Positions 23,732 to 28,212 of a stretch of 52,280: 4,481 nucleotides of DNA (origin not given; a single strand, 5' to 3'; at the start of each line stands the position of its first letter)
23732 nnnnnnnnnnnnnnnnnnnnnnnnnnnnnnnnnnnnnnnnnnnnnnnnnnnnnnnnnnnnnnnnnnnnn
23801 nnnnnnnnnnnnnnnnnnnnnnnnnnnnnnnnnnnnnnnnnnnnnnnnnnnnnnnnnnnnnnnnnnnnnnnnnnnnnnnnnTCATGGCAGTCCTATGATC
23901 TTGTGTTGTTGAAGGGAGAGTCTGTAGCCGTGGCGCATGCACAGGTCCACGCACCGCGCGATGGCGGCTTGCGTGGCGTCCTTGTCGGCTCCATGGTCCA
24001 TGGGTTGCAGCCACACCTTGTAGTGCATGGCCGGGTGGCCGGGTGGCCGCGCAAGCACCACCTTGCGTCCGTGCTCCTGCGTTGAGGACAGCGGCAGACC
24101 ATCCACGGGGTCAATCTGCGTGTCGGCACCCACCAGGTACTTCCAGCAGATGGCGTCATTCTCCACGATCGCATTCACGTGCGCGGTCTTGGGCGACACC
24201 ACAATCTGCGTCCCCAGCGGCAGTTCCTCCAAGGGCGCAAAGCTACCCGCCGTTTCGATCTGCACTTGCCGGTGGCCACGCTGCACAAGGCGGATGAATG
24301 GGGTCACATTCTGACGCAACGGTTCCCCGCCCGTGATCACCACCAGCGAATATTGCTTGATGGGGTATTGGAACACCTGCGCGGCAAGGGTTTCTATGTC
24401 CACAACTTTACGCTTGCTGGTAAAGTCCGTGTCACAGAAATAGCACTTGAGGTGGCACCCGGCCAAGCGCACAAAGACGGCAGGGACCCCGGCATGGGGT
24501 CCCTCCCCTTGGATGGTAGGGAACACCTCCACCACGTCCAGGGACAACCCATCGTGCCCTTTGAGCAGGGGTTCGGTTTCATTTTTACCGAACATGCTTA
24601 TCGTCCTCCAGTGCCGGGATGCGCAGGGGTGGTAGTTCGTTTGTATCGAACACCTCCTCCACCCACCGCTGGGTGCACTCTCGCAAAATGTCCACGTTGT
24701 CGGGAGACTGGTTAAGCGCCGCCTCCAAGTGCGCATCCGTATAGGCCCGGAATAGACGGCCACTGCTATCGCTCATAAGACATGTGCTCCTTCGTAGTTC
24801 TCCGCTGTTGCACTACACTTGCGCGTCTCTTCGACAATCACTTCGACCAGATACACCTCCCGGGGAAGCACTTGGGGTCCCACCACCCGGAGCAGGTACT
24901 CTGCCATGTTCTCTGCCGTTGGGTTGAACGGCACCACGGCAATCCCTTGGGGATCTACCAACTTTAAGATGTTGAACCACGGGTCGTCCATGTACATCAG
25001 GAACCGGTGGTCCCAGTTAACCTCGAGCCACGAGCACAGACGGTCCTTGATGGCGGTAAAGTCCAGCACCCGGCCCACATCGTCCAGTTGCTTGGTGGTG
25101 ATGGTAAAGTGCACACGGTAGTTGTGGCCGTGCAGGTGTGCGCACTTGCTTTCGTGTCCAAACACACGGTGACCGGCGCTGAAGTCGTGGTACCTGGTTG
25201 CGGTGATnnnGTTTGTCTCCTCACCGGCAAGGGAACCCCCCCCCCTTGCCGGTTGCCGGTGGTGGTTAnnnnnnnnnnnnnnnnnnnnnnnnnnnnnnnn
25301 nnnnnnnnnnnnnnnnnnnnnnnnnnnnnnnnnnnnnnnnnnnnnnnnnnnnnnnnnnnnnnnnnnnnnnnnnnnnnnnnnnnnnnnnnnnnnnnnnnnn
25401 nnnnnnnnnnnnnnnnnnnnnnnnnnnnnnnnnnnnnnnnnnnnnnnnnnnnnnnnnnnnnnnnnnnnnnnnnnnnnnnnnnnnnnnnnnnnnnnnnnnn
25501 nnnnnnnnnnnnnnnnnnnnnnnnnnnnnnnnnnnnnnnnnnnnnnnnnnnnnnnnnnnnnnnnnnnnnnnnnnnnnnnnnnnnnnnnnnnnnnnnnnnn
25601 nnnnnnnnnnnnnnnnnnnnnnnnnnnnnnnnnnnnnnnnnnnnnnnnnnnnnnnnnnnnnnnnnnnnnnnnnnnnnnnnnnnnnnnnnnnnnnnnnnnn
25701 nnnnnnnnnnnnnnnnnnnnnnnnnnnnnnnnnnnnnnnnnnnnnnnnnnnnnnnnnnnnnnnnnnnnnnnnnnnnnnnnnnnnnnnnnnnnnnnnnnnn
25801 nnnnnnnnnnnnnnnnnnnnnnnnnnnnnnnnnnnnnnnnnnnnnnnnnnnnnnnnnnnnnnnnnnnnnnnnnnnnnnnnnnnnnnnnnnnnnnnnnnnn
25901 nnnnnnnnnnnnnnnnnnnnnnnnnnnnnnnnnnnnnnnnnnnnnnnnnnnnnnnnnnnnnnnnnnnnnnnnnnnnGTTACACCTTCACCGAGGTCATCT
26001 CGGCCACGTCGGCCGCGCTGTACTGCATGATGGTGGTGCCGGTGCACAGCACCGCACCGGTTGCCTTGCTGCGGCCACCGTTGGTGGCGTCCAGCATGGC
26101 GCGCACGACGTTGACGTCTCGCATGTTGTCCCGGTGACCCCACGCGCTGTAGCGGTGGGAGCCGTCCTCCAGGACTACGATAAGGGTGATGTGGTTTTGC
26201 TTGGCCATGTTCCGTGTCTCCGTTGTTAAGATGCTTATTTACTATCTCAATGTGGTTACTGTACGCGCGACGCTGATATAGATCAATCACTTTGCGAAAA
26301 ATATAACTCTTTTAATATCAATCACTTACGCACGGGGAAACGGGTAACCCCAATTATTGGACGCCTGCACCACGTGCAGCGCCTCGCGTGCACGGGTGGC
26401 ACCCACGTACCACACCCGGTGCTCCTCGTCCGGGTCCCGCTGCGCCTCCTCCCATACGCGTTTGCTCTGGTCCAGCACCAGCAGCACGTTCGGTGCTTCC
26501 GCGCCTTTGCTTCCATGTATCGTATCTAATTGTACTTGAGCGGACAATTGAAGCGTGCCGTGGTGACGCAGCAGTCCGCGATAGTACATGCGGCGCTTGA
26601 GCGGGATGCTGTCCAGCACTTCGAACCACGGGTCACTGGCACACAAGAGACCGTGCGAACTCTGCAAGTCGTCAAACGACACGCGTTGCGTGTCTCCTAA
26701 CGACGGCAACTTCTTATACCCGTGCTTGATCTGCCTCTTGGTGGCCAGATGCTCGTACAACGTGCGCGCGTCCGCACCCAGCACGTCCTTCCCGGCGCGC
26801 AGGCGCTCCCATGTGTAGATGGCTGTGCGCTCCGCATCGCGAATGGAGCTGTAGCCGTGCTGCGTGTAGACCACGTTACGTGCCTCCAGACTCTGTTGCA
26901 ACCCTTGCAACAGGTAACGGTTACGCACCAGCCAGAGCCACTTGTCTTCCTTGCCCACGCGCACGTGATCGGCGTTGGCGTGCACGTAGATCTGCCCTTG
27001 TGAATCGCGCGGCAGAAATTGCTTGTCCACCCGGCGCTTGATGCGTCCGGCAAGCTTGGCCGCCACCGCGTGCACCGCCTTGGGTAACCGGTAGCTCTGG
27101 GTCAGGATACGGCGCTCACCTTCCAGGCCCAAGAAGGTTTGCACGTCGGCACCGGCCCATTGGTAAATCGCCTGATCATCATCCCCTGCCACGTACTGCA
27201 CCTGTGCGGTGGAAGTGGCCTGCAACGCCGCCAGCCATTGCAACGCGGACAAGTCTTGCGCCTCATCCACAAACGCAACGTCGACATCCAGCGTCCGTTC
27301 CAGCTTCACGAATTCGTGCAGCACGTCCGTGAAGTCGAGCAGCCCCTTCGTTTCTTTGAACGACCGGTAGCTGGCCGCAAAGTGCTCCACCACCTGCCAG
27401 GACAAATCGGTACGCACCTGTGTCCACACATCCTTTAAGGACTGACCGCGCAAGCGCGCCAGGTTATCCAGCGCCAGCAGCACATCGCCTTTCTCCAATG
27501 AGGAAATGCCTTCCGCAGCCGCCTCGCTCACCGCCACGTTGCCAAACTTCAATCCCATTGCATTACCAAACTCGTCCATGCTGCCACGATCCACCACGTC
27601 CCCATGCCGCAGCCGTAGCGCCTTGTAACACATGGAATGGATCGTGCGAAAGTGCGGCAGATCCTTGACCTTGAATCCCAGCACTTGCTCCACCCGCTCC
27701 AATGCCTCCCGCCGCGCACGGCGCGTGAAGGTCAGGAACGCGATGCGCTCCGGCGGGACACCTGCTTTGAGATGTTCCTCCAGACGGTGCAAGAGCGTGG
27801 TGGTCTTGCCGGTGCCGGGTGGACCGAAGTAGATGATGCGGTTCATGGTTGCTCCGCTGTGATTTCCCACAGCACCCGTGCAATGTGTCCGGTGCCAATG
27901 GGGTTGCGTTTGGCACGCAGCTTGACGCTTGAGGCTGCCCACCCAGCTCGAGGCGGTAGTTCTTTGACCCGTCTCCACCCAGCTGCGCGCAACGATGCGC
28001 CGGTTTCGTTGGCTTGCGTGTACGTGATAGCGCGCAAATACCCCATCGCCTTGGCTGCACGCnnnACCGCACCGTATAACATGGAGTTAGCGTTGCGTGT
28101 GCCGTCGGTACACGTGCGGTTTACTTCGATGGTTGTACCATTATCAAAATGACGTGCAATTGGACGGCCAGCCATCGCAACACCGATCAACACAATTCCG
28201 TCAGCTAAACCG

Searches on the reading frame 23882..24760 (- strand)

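Call 15: search_protein_families(library=phrogs, proteins=[window:23882-24760:-], max_evalue=0.001)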
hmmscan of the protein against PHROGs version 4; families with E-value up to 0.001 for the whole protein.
window:23882-24760:- (292 aa): 1 family
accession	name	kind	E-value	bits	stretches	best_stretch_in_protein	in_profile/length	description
phrog_2076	-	moron, auxiliary metabolic gene and host takeover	5.5e-47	161.3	1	71-290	10-241/247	QueE-like radical SAM domain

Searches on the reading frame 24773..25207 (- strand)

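Call 15: search_protein_families(library=phrogs, proteins=[window:24773-25207:-], max_evalue=0.001)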
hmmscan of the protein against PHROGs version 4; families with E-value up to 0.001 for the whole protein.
window:24773-25207:- (144 aa): 1 family
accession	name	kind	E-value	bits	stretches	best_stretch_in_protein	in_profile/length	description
phrog_2389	-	moron, auxiliary metabolic gene and host takeover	8.3e-47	159.8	1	1-138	8-151/158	QueD-like 6-pyruvoyl-tetrahydropterin synthase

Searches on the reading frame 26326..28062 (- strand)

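Call 15: search_protein_families(library=phrogs, proteins=[window:26326-28062:-], max_evalue=0.001)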
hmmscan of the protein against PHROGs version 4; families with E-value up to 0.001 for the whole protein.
window:26326-28062:- (578 aa): 2 families
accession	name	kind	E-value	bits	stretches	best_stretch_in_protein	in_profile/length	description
phrog_1967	-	DNA, RNA and nucleotide metabolism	1.1e-74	253.4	1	74-570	167-672/776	DNA helicase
phrog_325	-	DNA, RNA and nucleotide metabolism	8.4e-06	25.3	0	78-148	495-553/986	Dda-like helicase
